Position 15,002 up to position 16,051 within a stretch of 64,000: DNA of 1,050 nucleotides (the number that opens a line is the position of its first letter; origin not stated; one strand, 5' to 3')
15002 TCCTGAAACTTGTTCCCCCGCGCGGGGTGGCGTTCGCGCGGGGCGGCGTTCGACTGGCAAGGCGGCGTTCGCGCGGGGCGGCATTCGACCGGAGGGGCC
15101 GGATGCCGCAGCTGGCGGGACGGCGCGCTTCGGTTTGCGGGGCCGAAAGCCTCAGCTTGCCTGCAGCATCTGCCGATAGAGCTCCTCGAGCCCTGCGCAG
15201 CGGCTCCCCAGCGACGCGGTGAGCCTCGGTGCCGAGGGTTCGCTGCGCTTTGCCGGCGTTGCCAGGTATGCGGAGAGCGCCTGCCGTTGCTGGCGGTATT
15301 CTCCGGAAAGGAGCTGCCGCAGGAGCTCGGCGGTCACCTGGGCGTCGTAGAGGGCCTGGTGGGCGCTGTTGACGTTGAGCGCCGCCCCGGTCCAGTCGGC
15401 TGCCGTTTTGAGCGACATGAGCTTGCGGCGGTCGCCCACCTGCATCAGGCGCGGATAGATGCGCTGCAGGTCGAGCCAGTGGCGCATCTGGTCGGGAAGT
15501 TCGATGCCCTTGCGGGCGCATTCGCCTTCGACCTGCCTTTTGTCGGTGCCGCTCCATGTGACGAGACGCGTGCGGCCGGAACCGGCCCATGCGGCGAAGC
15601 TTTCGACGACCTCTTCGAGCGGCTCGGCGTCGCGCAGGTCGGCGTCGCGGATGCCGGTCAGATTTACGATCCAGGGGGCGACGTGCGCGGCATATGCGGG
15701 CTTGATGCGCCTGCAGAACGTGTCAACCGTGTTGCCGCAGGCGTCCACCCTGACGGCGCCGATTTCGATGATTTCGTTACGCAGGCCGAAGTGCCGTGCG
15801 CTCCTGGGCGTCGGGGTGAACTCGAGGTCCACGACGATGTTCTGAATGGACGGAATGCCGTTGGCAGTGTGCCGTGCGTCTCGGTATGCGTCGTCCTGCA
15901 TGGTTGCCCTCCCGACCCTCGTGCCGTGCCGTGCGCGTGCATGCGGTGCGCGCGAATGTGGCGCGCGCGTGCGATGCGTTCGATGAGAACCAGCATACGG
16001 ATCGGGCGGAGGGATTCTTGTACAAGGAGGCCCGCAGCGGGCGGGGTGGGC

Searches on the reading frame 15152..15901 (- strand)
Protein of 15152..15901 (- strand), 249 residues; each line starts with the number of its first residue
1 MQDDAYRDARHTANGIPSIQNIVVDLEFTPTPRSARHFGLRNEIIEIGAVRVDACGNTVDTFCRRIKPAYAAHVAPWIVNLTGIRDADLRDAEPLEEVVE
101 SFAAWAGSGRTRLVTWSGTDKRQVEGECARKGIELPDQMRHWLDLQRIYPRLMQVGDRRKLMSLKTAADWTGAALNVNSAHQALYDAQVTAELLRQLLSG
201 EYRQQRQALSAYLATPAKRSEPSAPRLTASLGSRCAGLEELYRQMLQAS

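Call 10: search_protein_families(library=pfam, proteins=[window:15152-15901:-])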
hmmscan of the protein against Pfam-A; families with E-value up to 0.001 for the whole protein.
window:15152-15901:- (249 aa): 2 families
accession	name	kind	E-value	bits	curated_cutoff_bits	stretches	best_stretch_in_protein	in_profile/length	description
PF00929.31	RNase_T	-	3e-17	64.1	24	1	22-194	1-164/164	Exonuclease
PF16473.11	Rv2179c-like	-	0.00064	19.9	27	0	22-196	3-175/177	3'-5' exoribonuclease Rv2179c-like domain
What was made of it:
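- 15152..15901 (-): Left anchor gene, a DEDD/RNase_T-type 3'-5' exonuclease. It was used to find orthologous loci. Pfam PF00929 (call 10).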

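Call 17: find_encoding_contigs(protein=window:15152-15901:-, flank=10000, max_places=10)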
Protein window:15152-15901:- (249 aa): 3 contigs read that carry it; 2 places shown.
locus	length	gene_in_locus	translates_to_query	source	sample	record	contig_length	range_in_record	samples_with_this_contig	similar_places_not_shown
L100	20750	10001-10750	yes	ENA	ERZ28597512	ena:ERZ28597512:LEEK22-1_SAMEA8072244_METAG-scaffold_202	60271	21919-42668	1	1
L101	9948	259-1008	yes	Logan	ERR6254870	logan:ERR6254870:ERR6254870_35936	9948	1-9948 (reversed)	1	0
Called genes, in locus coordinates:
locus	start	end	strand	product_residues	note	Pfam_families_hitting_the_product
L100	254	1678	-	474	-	PF00196:GerE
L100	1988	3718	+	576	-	PF00890:FAD_binding_2, PF01266:DAO, PF01494:FAD_binding_3 (faint), PF03486:HI0933_like (faint), PF07992:Pyr_redox_2 (faint), PF12831:FAD_oxidored (weak)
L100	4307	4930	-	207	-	PF02613:Nitrate_red_del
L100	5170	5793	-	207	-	PF12797:Fer4_2 (faint), PF12838:Fer4_7 (weak), PF13237:Fer4_10, PF13247:Fer4_11, PF12838:Fer4_7, PF13187:Fer4_9 (weak), PF00037:Fer4 (weak), PF13247:Fer4_11, +3 more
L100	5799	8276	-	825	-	PF00384:Molybdopterin, PF01568:Molydop_binding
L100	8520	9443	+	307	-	PF00126:HTH_1, PF03466:LysR_substrate (weak)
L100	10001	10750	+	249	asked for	PF00929:RNase_T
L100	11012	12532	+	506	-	-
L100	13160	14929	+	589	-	PF07992:Pyr_redox_2, PF13450:NAD_binding_8 (faint), PF13738:Pyr_redox_3 (faint), PF00070:Pyr_redox, PF02852:Pyr_redox_dim, PF00581:Rhodanese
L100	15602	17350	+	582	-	PF00890:FAD_binding_2, PF01266:DAO, PF07992:Pyr_redox_2 (faint), PF12831:FAD_oxidored (weak)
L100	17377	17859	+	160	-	PF00196:GerE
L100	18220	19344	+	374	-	PF00561:Abhydrolase_1, PF12146:Hydrolase_4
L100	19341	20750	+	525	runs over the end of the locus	PF00370:FGGY_N, PF02782:FGGY_C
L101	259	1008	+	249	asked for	PF00929:RNase_T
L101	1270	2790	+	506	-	-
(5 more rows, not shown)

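Call 27: find_homologous_proteins(query=window:15152-15901:-, max_evalue=1e-30)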
Query window:15152-15901:- (249 aa): 66 proteins with E <= 1e-30 among 1506 candidates.
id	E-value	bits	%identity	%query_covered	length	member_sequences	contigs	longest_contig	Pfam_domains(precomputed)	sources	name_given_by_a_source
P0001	2.3e-160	549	99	100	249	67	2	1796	PF00929.32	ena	-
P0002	4.1e-144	496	90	100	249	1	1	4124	PF00929.32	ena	-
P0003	1.7e-131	455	84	100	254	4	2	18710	PF00929.32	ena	-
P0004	4.8e-108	378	75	94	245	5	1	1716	PF00929.32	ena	-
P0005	2.6e-99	350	71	91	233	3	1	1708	PF00929.32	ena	-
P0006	1.4e-97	344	69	92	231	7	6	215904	PF00929.32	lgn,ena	-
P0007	8.3e-97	341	68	92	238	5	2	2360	PF00929.32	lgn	-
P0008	5.4e-74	267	70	69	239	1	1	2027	PF00929.32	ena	-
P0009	7.5e-70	253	54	91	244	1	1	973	PF00929.32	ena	-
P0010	3.9e-66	241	51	91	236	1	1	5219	PF00929.32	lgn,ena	-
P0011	5.5e-66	241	52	91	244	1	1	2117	PF00929.32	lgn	-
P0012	1.4e-65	239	50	92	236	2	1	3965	PF00929.32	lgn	-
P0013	1.2e-64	236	53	91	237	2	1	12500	PF00929.32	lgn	-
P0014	2.1e-63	232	50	91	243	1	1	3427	PF00929.32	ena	-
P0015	8.9e-63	230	52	90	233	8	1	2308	PF00929.32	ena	-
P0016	4.5e-62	228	49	92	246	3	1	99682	PF00929.32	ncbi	-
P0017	5.6e-62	227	53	87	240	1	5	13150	PF00929.32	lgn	-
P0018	6.7e-62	227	52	91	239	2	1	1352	PF00929.32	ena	-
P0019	1.1e-61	226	51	91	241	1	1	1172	PF00929.32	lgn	-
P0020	1.5e-60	223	50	90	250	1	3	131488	PF00929.32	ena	-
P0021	8.2e-60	220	48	91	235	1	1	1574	PF00929.32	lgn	-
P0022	8.9e-60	220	50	91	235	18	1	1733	PF00929.32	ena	-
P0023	8.5e-58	214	53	78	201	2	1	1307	PF00929.32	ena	-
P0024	6.2e-57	211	51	92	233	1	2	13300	PF00929.32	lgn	-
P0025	2.0e-56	209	48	91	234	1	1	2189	PF00929.32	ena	-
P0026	6.2e-55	204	50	89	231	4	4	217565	PF00929.32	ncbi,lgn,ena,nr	ncbi:MAG: exonuclease domain-containing protein [Atopobiaceae bacterium]|nr:exonuclease domain-conta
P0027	2.5e-54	202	46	94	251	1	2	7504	PF00929.32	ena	-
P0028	4.7e-54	201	51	90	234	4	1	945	PF00929.32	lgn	-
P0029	8.5e-54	201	48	90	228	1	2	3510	PF00929.32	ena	-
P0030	3.1e-53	199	45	91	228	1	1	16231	PF00929.32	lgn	-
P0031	1.3e-52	197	48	92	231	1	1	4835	PF00929.32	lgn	-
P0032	4.1e-52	195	45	92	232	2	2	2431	PF00929.32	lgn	-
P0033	5.3e-52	195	45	89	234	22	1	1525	PF00929.32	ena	-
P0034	2.6e-51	193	44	90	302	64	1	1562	PF00929.32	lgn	-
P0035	4.1e-51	192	48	87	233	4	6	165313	PF00929.32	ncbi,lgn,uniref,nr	ncbi:3'-5' exonuclease [Paratractidigestivibacter sp.]|uniref:3'-5' exonuclease n=1 Tax=Paratractidi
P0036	4.1e-51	192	44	90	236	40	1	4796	PF00929.32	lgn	-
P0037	1.2e-50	190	45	90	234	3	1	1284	PF00929.32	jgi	-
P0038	5.1e-50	188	47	79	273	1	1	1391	PF00929.32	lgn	-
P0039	5.1e-50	188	44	90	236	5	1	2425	PF00929.32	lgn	-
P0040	1.2e-49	187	44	92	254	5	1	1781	PF00929.32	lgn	-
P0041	1.2e-49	187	45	88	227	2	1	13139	PF00929.32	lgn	-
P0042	2.0e-49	186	44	89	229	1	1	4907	PF00929.32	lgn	-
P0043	3.5e-49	186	44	89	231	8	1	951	PF00929.32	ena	-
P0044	1.2e-47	181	43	92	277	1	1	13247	PF00929.32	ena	-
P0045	1.6e-47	180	46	90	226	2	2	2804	PF00929.32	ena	-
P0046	4.2e-47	179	45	89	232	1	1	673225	PF00929.32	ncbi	-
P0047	4.5e-47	179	46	81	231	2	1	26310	PF00929.32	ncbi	-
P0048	9.0e-47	178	48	78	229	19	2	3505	PF00929.32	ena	-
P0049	1.3e-46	177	47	78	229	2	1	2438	PF00929.32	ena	-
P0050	1.7e-46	177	48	78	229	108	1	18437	PF00929.32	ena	-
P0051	1.7e-45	173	40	91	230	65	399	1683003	PF00929.32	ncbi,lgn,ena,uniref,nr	ncbi:MAG: 3'-5' exonuclease [Ellagibacter isourolithinifaciens]|uniref:3'-5' exonuclease n=1 Tax=Ell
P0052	4.7e-45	172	40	92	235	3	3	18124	PF00929.32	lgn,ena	-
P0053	1.8e-44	170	43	87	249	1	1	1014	PF00929.32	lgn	-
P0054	2.9e-44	169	42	89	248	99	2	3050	PF00929.32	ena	-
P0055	4.4e-44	169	40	92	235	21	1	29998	PF00929.32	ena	-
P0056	1.1e-43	168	46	78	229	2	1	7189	PF00929.32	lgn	-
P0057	2.2e-43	167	45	79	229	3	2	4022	PF00929.32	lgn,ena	-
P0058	3.9e-43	166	41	92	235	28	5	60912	PF00929.32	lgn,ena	-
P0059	2.1e-40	157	39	81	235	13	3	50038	PF00929.32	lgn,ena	-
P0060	7.6e-40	155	39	90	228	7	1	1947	PF00929.32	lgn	-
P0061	4.6e-39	152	40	90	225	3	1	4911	PF00929.32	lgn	-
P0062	6.5e-38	149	40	90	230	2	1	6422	PF00929.32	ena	-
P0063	1.1e-36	145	38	91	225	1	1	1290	PF00929.32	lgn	-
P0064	2.2e-36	144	37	92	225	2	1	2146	PF00929.32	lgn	-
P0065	3.6e-33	133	41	73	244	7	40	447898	PF00929.32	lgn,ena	-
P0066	1.2e-32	131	43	71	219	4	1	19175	PF00929.32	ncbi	-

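Call 28: find_encoding_contigs(protein=P0003, flank=10000, max_places=6)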
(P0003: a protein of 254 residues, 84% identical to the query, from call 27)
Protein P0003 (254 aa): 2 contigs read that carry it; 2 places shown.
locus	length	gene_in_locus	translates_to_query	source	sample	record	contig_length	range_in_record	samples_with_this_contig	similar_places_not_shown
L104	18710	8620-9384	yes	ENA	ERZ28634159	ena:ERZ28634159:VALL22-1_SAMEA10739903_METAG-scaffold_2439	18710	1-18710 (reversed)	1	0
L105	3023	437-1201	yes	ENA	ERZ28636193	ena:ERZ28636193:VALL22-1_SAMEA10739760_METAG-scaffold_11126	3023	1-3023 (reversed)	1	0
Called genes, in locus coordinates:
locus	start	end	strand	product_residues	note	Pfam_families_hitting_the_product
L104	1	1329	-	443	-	?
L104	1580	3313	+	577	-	PF00890:FAD_binding_2, PF01266:DAO, PF01494:FAD_binding_3 (faint), PF03486:HI0933_like (faint), PF07992:Pyr_redox_2 (faint), PF12831:FAD_oxidored (weak)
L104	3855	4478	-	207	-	PF02613:Nitrate_red_del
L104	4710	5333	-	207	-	PF12797:Fer4_2 (faint), PF12838:Fer4_7 (weak), PF13237:Fer4_10, PF13247:Fer4_11, PF12838:Fer4_7, PF13187:Fer4_9 (weak), PF00037:Fer4 (weak), PF13247:Fer4_11, +3 more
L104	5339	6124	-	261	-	PF01568:Molydop_binding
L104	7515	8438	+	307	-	PF00126:HTH_1, PF03466:LysR_substrate (weak)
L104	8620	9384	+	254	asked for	PF00929:RNase_T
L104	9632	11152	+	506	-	-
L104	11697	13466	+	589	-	PF07992:Pyr_redox_2, PF13450:NAD_binding_8 (faint), PF13738:Pyr_redox_3 (faint), PF00070:Pyr_redox, PF02852:Pyr_redox_dim, PF00581:Rhodanese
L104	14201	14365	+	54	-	-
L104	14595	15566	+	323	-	PF00890:FAD_binding_2 (weak)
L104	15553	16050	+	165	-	PF00890:FAD_binding_2 (weak)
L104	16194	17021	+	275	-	-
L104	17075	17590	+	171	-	PF00196:GerE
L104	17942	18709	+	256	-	?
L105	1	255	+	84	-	?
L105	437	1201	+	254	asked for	PF00929:RNase_T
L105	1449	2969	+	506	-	-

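Call 29: find_encoding_contigs(protein=P0006, flank=10000, max_places=6)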
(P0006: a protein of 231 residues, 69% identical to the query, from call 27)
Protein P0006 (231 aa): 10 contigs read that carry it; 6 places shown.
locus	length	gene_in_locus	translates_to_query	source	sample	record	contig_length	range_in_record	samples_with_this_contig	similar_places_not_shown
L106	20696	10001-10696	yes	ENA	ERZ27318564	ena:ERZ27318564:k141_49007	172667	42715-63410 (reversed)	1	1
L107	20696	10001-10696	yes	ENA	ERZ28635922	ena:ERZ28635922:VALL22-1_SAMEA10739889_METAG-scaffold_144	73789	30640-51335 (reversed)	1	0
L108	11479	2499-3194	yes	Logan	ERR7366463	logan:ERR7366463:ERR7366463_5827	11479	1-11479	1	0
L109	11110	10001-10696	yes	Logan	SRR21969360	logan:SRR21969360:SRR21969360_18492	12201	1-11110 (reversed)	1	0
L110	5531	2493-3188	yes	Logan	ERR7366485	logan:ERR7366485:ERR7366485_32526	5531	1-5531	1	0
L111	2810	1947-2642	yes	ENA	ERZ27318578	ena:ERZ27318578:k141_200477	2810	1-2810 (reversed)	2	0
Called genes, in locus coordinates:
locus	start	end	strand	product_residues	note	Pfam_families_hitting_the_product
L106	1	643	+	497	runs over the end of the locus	PF02810:SEC-C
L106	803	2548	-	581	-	PF00890:FAD_binding_2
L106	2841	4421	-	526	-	PF00196:GerE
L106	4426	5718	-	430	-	-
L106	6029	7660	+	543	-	PF01946:Thi4 (faint), PF00890:FAD_binding_2, PF01266:DAO (weak), PF12831:FAD_oxidored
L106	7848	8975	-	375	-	PF13515:FUSC_2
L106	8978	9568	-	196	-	PF01047:MarR (weak), PF01978:TrmB (weak), PF12802:MarR_2, PF25213:HVO_A0261_N (faint), PF25872:HTH_77 (faint)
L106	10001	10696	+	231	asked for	PF00929:RNase_T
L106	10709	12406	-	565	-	PF01266:DAO (faint), PF07992:Pyr_redox_2, PF13450:NAD_binding_8 (faint), PF13738:Pyr_redox_3, PF00070:Pyr_redox, PF02852:Pyr_redox_dim, PF00581:Rhodanese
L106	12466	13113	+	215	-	-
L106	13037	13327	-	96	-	-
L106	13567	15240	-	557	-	PF00890:FAD_binding_2, PF01266:DAO (weak)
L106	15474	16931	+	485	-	PF00196:GerE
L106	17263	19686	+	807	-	PF04205:FMN_bind, PF00890:FAD_binding_2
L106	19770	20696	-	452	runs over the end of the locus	PF00196:GerE, PF08281:Sigma70_r4_2 (weak)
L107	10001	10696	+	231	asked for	PF00929:RNase_T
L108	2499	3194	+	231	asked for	PF00929:RNase_T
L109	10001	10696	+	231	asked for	PF00929:RNase_T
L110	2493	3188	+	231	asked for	PF00929:RNase_T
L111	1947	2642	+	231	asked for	PF00929:RNase_T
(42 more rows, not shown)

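Call 38: find_encoding_contigs(protein=P0002, flank=10000, max_places=6)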
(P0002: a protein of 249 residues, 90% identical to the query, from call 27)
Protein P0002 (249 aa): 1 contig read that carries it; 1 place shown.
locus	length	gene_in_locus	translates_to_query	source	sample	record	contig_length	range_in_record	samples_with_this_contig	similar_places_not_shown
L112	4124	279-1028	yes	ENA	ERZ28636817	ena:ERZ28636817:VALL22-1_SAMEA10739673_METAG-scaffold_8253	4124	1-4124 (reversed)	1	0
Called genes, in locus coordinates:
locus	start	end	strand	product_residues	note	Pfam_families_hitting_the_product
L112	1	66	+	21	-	?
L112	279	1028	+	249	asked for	PF00929:RNase_T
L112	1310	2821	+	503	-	-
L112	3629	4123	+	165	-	?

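Call 39: list_cluster_members(proteins=[P0001])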
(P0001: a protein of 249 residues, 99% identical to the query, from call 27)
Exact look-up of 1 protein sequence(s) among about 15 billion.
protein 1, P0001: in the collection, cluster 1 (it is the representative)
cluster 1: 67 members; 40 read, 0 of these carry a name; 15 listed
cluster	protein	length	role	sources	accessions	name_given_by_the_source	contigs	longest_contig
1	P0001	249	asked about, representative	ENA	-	-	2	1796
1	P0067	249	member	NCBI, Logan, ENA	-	-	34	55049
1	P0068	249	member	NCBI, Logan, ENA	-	-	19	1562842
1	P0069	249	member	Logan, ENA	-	-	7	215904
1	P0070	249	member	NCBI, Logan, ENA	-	-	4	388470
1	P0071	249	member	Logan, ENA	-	-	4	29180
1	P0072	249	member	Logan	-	-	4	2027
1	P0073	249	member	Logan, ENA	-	-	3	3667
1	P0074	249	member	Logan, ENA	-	-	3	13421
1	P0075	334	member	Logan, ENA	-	-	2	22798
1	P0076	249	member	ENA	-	-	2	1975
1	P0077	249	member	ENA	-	-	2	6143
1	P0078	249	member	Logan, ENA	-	-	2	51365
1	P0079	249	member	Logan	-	-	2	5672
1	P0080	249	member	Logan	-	-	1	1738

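Call 40: find_encoding_contigs(protein=P0067, flank=10000, max_places=10)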
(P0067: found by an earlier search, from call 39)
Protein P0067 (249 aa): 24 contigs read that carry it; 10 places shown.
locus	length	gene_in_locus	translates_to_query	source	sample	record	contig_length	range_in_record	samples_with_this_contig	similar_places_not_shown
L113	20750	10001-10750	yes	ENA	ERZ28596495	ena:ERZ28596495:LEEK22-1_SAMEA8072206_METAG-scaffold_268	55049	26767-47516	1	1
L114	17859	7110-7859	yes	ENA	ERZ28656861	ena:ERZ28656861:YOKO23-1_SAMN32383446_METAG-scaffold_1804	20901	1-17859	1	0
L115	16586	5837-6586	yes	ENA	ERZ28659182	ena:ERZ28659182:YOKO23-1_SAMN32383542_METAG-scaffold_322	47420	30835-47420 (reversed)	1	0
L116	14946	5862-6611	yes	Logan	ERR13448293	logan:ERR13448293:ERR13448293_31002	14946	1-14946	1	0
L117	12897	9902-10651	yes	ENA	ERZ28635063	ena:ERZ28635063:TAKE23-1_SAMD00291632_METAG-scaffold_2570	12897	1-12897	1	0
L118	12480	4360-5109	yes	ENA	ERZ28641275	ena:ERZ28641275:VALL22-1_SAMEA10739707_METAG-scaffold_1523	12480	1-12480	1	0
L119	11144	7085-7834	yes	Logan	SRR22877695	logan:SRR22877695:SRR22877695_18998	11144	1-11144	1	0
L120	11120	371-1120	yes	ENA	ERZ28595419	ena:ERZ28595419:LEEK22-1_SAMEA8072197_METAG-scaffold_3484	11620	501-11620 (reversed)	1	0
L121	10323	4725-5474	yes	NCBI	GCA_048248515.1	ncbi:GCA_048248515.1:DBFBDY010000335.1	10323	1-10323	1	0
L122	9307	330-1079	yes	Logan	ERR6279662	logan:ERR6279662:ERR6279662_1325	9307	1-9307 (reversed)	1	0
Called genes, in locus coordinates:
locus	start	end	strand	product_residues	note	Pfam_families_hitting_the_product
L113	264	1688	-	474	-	PF00196:GerE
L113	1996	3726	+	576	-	PF00890:FAD_binding_2, PF01266:DAO, PF01494:FAD_binding_3 (faint), PF03486:HI0933_like (faint), PF07992:Pyr_redox_2 (faint), PF12831:FAD_oxidored (weak)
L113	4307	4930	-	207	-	PF02613:Nitrate_red_del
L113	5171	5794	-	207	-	PF12797:Fer4_2 (faint), PF12838:Fer4_7 (weak), PF13237:Fer4_10, PF13247:Fer4_11, PF12838:Fer4_7, PF13187:Fer4_9 (weak), PF00037:Fer4 (weak), PF13247:Fer4_11, +3 more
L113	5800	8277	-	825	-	PF00384:Molybdopterin, PF01568:Molydop_binding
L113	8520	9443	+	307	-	PF00126:HTH_1, PF03466:LysR_substrate (weak)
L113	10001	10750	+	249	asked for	PF00929:RNase_T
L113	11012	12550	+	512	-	-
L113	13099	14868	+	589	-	PF07992:Pyr_redox_2, PF13450:NAD_binding_8 (faint), PF13738:Pyr_redox_3 (faint), PF00070:Pyr_redox, PF02852:Pyr_redox_dim, PF00581:Rhodanese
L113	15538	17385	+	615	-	PF00890:FAD_binding_2, PF01266:DAO (weak), PF12831:FAD_oxidored (faint)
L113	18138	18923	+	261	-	PF00196:GerE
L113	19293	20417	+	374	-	PF00561:Abhydrolase_1, PF12146:Hydrolase_4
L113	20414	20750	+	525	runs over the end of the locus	PF00370:FGGY_N, PF02782:FGGY_C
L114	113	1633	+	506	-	PF04326:SLFN_AlbA_2, PF13749:HATPase_c_4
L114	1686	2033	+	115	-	-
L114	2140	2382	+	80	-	-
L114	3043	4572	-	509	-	PF00196:GerE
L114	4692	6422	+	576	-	PF00890:FAD_binding_2, PF01266:DAO, PF01494:FAD_binding_3 (faint), PF03486:HI0933_like (faint), PF07992:Pyr_redox_2 (faint), PF12831:FAD_oxidored (weak)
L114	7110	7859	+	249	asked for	PF00929:RNase_T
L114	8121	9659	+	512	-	-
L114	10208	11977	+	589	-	PF07992:Pyr_redox_2, PF13450:NAD_binding_8 (faint), PF13738:Pyr_redox_3 (faint), PF00070:Pyr_redox, PF02852:Pyr_redox_dim, PF00581:Rhodanese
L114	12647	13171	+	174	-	PF00890:FAD_binding_2 (weak), PF01266:DAO, PF07992:Pyr_redox_2 (weak), PF12831:FAD_oxidored (weak)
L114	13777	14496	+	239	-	PF00890:FAD_binding_2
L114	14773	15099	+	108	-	-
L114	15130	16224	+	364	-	PF00196:GerE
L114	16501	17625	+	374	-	PF00561:Abhydrolase_1, PF12146:Hydrolase_4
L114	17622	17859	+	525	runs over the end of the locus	PF00370:FGGY_N, PF02782:FGGY_C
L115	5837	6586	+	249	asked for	PF00929:RNase_T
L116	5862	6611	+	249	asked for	PF00929:RNase_T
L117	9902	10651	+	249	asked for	PF00929:RNase_T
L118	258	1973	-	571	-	PF00890:FAD_binding_2, PF01266:DAO (faint), PF07992:Pyr_redox_2 (faint)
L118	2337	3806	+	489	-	PF00196:GerE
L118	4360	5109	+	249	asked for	PF00929:RNase_T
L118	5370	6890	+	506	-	-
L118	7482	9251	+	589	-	PF07992:Pyr_redox_2, PF13450:NAD_binding_8 (faint), PF13738:Pyr_redox_3 (faint), PF00070:Pyr_redox, PF02852:Pyr_redox_dim, PF00581:Rhodanese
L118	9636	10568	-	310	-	-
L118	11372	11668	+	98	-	-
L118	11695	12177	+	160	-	PF00196:GerE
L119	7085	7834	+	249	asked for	PF00929:RNase_T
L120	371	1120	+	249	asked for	PF00929:RNase_T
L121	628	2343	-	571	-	PF00890:FAD_binding_2, PF01266:DAO (faint), PF07992:Pyr_redox_2 (faint)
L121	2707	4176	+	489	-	PF00196:GerE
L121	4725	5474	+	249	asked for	PF00929:RNase_T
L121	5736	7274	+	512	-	-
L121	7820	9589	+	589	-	PF07992:Pyr_redox_2, PF13450:NAD_binding_8 (faint), PF13738:Pyr_redox_3 (faint), PF00070:Pyr_redox, PF02852:Pyr_redox_dim, PF00581:Rhodanese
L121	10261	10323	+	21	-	?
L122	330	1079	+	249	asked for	PF00929:RNase_T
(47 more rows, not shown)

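Call 53: find_encoding_contigs(protein=P0068, flank=10000, max_places=10)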
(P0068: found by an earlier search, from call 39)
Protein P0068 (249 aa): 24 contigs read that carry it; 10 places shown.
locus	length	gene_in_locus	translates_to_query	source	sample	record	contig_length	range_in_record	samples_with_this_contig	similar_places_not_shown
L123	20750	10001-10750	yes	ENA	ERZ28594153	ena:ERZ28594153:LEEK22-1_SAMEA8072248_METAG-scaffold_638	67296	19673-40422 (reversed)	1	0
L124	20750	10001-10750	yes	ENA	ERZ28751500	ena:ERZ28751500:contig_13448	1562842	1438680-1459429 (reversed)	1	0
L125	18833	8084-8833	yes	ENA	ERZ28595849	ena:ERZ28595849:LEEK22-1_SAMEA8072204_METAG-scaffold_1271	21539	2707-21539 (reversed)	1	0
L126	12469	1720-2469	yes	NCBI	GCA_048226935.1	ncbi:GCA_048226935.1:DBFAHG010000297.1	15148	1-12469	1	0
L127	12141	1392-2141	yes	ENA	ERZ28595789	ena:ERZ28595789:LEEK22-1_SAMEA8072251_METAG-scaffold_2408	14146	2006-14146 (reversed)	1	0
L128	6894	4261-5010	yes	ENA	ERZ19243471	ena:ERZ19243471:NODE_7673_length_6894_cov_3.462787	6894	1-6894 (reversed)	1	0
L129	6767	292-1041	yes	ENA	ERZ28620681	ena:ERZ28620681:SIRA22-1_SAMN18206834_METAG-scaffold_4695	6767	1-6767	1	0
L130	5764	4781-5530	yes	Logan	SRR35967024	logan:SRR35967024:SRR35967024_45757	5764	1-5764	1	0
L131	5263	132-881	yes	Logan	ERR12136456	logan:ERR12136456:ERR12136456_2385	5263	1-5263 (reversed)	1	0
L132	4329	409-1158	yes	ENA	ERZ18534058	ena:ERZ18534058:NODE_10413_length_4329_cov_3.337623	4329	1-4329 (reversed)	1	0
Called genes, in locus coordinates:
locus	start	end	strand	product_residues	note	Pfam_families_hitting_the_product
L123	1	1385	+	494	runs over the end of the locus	PF02810:SEC-C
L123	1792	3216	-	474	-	PF00196:GerE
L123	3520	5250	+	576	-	PF00890:FAD_binding_2, PF01266:DAO, PF01494:FAD_binding_3 (faint), PF03486:HI0933_like (faint), PF07992:Pyr_redox_2 (faint), PF12831:FAD_oxidored (weak)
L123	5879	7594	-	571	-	PF00890:FAD_binding_2, PF01266:DAO (faint), PF07992:Pyr_redox_2 (faint)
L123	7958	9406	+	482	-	PF00196:GerE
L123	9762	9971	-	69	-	-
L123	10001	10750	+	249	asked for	PF00929:RNase_T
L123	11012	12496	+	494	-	-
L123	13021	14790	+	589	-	PF07992:Pyr_redox_2, PF13450:NAD_binding_8 (faint), PF13738:Pyr_redox_3 (faint), PF00070:Pyr_redox, PF02852:Pyr_redox_dim, PF00581:Rhodanese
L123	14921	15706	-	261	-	-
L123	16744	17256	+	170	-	PF00890:FAD_binding_2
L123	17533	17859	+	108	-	-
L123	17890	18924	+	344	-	PF00196:GerE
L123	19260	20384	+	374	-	PF00561:Abhydrolase_1, PF12146:Hydrolase_4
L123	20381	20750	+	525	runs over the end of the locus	PF00370:FGGY_N, PF02782:FGGY_C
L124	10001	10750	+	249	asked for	PF00929:RNase_T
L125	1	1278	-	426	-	?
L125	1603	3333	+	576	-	PF00890:FAD_binding_2, PF01266:DAO, PF01494:FAD_binding_3 (faint), PF03486:HI0933_like (faint), PF07992:Pyr_redox_2 (faint), PF12831:FAD_oxidored (weak)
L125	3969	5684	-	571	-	PF00890:FAD_binding_2, PF01266:DAO (faint), PF07992:Pyr_redox_2 (faint)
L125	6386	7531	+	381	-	PF00196:GerE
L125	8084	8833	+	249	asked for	PF00929:RNase_T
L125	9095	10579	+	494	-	-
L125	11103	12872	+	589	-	PF07992:Pyr_redox_2, PF13450:NAD_binding_8 (faint), PF13738:Pyr_redox_3 (faint), PF00070:Pyr_redox, PF02852:Pyr_redox_dim, PF00581:Rhodanese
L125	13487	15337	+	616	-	PF07992:Pyr_redox_2 (faint), PF00890:FAD_binding_2, PF01266:DAO, PF12831:FAD_oxidored (weak), PF00890:FAD_binding_2 (weak)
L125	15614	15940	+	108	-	-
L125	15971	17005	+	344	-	PF00196:GerE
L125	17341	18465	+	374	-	PF00561:Abhydrolase_1, PF12146:Hydrolase_4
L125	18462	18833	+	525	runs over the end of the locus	PF00370:FGGY_N, PF02782:FGGY_C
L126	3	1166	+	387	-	?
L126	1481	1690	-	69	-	-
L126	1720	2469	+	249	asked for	PF00929:RNase_T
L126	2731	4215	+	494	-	-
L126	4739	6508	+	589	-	PF07992:Pyr_redox_2, PF13450:NAD_binding_8 (faint), PF13738:Pyr_redox_3 (faint), PF00070:Pyr_redox, PF02852:Pyr_redox_dim, PF00581:Rhodanese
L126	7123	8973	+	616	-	PF07992:Pyr_redox_2 (faint), PF00890:FAD_binding_2, PF01266:DAO, PF12831:FAD_oxidored (weak), PF00890:FAD_binding_2 (weak)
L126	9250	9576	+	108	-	-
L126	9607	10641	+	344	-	PF00196:GerE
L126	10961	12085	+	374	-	PF00561:Abhydrolase_1, PF12146:Hydrolase_4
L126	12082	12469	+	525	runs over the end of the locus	PF00370:FGGY_N, PF02782:FGGY_C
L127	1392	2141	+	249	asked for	PF00929:RNase_T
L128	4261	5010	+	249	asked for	PF00929:RNase_T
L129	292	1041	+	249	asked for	PF00929:RNase_T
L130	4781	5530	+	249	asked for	PF00929:RNase_T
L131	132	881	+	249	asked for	PF00929:RNase_T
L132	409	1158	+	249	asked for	PF00929:RNase_T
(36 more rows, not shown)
